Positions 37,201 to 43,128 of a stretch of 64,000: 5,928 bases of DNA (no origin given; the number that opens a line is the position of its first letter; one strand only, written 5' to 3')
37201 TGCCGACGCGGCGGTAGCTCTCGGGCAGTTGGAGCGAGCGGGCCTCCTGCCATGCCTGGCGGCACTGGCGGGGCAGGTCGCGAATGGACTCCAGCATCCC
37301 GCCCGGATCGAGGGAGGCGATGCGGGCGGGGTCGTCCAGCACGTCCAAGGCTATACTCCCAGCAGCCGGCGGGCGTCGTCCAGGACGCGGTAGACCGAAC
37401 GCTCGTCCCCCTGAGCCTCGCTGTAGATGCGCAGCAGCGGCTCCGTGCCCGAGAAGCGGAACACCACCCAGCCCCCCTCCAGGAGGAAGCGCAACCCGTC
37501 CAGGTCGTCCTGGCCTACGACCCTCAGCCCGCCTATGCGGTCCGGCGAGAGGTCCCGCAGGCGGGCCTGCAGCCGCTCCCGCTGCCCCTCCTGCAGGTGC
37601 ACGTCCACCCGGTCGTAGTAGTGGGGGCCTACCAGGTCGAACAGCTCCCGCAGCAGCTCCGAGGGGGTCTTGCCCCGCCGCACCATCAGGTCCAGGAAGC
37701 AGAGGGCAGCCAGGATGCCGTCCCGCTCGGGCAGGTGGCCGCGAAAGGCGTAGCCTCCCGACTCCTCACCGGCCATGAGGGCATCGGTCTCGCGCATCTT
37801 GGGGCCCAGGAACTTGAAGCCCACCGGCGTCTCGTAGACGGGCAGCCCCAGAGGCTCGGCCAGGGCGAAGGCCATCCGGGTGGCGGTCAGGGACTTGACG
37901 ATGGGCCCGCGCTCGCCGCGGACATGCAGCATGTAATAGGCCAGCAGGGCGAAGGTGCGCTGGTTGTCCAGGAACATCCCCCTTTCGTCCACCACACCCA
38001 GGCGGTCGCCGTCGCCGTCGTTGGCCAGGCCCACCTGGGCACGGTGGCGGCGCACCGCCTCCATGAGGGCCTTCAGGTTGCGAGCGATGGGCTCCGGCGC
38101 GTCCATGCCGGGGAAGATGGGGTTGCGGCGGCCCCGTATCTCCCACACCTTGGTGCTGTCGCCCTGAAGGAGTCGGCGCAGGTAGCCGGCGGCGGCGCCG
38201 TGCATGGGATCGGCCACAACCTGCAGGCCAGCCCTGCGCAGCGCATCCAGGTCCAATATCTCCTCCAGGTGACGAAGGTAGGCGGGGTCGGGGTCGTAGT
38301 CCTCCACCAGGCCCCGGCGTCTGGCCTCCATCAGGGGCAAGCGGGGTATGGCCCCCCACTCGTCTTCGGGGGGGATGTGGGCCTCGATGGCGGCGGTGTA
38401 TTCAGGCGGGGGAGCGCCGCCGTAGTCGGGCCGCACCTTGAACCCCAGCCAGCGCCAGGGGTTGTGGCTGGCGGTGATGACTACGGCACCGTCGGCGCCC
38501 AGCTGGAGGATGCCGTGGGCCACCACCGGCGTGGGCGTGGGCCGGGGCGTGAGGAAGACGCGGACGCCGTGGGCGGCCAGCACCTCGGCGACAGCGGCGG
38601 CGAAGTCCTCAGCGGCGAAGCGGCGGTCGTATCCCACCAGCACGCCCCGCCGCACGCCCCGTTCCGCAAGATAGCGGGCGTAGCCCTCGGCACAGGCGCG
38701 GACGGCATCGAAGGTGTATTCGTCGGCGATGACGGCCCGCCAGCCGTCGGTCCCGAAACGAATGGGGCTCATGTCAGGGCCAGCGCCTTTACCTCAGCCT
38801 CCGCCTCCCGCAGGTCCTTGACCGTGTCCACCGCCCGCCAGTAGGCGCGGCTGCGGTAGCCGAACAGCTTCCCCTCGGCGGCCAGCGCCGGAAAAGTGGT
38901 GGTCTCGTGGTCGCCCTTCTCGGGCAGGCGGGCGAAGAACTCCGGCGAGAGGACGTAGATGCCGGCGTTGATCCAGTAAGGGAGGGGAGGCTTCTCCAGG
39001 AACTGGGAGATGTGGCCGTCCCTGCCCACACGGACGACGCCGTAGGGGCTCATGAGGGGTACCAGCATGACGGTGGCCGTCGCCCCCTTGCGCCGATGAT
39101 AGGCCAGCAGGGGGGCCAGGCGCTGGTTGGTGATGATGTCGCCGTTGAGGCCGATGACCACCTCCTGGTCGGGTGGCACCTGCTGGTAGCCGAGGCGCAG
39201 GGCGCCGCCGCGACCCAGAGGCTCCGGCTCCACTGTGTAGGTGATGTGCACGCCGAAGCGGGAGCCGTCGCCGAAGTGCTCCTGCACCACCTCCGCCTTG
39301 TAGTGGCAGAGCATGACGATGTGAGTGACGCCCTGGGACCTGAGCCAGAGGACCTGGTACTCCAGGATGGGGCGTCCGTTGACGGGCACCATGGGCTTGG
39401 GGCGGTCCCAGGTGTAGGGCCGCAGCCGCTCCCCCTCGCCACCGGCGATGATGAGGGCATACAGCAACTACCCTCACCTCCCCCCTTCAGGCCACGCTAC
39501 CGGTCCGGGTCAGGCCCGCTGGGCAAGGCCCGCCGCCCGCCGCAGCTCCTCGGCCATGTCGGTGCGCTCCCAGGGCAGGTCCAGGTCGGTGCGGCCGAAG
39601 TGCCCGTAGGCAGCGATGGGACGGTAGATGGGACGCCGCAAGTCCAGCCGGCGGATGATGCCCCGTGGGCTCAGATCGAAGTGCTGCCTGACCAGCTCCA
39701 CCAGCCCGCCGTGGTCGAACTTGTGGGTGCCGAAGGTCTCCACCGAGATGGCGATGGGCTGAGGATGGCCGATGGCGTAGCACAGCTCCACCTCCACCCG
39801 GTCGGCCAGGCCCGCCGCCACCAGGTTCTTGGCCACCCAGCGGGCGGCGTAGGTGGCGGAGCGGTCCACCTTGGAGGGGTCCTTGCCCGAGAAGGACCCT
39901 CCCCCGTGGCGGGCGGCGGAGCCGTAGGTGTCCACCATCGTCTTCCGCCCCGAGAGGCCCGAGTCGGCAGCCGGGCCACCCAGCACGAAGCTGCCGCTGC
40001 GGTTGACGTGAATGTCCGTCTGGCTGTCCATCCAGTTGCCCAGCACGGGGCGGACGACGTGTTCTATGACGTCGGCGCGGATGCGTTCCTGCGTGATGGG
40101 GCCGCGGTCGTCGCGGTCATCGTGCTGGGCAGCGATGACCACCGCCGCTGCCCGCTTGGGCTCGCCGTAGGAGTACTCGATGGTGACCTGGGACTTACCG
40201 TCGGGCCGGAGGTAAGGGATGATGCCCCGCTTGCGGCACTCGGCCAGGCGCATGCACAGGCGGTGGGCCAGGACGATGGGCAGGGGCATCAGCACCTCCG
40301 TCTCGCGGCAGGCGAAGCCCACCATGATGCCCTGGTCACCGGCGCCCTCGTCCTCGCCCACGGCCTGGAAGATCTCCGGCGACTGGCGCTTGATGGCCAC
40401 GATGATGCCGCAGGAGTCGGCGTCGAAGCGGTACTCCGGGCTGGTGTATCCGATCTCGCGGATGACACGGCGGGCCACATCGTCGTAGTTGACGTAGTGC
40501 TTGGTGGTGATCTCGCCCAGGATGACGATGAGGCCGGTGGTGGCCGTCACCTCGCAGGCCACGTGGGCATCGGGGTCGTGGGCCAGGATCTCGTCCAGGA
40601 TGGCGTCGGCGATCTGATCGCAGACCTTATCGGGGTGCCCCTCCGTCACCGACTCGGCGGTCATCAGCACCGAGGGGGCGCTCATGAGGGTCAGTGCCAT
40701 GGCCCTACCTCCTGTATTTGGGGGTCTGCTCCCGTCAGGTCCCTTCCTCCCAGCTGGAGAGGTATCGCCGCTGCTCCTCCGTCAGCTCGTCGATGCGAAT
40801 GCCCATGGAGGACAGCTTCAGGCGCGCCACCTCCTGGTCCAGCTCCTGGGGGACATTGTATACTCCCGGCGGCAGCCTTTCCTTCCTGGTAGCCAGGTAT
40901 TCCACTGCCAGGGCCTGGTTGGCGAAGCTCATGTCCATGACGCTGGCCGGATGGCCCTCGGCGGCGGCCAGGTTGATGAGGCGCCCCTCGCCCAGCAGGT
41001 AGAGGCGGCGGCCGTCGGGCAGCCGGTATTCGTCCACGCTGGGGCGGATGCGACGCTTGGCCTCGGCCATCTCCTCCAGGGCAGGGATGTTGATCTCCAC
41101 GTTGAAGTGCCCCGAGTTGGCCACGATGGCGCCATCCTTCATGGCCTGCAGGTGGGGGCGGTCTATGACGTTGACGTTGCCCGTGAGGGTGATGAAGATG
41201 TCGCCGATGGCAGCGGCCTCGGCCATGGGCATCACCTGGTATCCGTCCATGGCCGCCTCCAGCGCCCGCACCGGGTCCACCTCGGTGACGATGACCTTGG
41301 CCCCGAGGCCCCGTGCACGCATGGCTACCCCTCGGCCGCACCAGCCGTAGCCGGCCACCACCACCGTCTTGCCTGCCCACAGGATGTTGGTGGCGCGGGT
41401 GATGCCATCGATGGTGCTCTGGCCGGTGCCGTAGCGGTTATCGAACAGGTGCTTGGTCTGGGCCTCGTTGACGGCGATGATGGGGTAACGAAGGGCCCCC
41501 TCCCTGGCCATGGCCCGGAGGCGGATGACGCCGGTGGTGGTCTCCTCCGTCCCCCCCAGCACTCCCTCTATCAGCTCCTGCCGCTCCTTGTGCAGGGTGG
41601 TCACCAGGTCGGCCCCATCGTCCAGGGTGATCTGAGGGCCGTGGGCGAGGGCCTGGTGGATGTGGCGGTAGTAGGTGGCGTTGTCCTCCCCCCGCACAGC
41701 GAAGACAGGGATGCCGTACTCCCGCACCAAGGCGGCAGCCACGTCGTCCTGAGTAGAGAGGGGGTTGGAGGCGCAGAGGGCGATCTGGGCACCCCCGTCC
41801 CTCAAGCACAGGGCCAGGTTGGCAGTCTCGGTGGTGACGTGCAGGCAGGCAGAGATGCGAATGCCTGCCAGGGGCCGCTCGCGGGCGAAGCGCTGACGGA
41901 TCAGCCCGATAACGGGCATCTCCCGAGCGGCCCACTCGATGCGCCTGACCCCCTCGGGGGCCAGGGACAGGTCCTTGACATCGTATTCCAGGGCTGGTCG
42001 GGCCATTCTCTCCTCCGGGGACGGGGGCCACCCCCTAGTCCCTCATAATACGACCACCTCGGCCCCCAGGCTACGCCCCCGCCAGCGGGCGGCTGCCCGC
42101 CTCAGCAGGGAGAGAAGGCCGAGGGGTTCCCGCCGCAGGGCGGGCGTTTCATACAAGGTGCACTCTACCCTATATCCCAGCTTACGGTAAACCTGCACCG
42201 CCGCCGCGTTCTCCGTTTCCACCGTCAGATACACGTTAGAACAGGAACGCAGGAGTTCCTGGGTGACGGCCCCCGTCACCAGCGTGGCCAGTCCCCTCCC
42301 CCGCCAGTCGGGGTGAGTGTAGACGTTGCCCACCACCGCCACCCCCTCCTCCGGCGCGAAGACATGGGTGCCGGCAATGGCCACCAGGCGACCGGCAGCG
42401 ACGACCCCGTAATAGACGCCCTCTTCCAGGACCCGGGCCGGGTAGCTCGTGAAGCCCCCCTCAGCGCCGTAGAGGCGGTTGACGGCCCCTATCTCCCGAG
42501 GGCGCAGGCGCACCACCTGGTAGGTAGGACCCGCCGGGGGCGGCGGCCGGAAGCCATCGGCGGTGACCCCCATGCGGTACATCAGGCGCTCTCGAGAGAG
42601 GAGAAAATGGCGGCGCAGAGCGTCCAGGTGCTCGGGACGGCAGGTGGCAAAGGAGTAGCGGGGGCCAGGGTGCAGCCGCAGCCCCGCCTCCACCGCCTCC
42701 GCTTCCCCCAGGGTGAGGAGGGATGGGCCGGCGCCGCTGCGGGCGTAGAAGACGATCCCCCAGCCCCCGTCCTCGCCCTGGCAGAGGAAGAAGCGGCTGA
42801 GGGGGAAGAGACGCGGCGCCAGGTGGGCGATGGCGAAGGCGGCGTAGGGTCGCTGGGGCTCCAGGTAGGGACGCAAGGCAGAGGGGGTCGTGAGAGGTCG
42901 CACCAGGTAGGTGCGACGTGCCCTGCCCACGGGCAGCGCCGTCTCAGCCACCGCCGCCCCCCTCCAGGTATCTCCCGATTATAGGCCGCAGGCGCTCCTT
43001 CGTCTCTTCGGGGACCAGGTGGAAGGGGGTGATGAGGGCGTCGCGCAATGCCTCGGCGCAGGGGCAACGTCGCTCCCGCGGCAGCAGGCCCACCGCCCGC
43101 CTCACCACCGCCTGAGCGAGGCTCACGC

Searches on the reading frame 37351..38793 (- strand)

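Call 42: search_protein_families(library=pfam, proteins=[window:37351-38793:-], max_evalue=0.00001)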
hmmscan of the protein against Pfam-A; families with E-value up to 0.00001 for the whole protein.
window:37351-38793:- (480 aa): 4 families
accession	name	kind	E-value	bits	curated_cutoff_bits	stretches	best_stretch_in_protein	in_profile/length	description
PF02878.22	PGM_PMM_I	-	8.7e-34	116.6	22.5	1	12-143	3-134/138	Phosphoglucomutase/phosphomannomutase, alpha/beta/alpha domain I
PF02880.22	PGM_PMM_III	-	7.9e-26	90.9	20.7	1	279-386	4-113/115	Phosphoglucomutase/phosphomannomutase, alpha/beta/alpha domain III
PF02879.22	PGM_PMM_II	-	3.8e-25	88.8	29.3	1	171-272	2-103/103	Phosphoglucomutase/phosphomannomutase, alpha/beta/alpha domain II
PF00408.26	PGM_PMM_IV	-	1.8e-10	41.1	23.1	1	425-475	17-66/68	Phosphoglucomutase/phosphomannomutase, C-terminal domain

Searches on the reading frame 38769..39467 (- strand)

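Call 42: search_protein_families(library=pfam, proteins=[window:38769-39467:-], max_evalue=0.00001)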
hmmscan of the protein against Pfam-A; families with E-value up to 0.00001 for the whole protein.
window:38769-39467:- (232 aa): 2 families
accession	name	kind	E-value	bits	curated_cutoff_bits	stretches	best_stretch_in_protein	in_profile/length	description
PF00483.29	NTP_transferase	-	5.3e-41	141.3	21.2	1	4-226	2-242/245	Nucleotidyl transferase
PF12804.13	NTP_transf_3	-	1.5e-11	45.2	27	1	4-133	1-120/160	MobA-like NTP transferase domain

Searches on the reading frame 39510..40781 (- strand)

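Call 42: search_protein_families(library=pfam, proteins=[window:39510-40781:-], max_evalue=0.00001)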
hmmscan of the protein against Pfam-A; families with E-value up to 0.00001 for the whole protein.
window:39510-40781:- (423 aa): 3 families
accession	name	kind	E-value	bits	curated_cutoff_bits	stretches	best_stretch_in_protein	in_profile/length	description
PF02773.21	S-AdoMet_synt_C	-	1.4e-61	206.8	25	1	267-406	1-138/138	S-adenosylmethionine synthetase, C-terminal domain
PF02772.21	S-AdoMet_synt_M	-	3.8e-42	143.6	29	1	145-265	2-120/120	S-adenosylmethionine synthetase, central domain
PF00438.25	S-AdoMet_synt_N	-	2.9e-41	140.4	33.1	1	38-135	2-99/99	S-adenosylmethionine synthetase, N-terminal domain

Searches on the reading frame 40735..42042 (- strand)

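Call 42: search_protein_families(library=pfam, proteins=[window:40735-42042:-], max_evalue=0.00001)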
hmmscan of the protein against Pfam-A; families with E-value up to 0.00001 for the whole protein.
window:40735-42042:- (435 aa): 4 families
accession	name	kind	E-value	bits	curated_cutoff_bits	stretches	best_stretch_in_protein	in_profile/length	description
PF05221.23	AdoHcyase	-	1.1e-63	215.6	25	2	19-154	1-140/299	S-adenosyl-L-homocysteine hydrolase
PF00670.27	AdoHcyase_NAD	-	3.6e-57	193.5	27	1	202-362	1-161/162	S-adenosyl-L-homocysteine hydrolase, NAD binding domain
PF02826.25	2-Hacid_dh_C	-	5.7e-09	36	25.1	1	222-312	34-128/178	D-isomer specific 2-hydroxyacid dehydrogenase, NAD binding domain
PF07991.19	KARI_N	-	5.8e-07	29.7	20.6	1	223-318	3-102/165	Acetohydroxy acid isomeroreductase, NADPH-binding domain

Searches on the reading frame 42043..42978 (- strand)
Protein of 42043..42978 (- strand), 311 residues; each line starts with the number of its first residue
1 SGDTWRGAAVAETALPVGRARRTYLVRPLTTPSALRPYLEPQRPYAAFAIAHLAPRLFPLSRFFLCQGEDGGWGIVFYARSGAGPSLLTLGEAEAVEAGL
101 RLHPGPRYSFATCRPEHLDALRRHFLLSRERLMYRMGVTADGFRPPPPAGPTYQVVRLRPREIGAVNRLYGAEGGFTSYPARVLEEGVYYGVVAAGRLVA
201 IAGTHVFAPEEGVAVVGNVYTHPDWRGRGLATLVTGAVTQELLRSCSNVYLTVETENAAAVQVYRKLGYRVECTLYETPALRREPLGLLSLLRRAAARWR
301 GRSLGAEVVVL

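Call 42: search_protein_families(library=pfam, proteins=[window:42043-42978:-], max_evalue=0.00001)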
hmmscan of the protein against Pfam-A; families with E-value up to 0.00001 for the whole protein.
window:42043-42978:- (311 aa): 5 families
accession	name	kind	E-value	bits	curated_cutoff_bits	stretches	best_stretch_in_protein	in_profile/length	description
PF00583.31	Acetyltransf_1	-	5.6e-12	46.4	20.7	1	185-269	31-116/116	Acetyltransferase (GNAT) family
PF08445.16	FR47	-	2.3e-11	43.9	22.1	1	214-272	22-80/86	FR47-like protein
PF13508.13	Acetyltransf_7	-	8e-09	36.2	27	1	195-270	11-83/84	Acetyltransferase (GNAT) domain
PF12746.13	GNAT_acetyltran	-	1.1e-06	28.9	26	1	185-273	155-238/243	GNAT acetyltransferase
PF13673.13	Acetyltransf_10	-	4.4e-06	27.1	23.6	1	212-271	52-109/128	Acetyltransferase (GNAT) domain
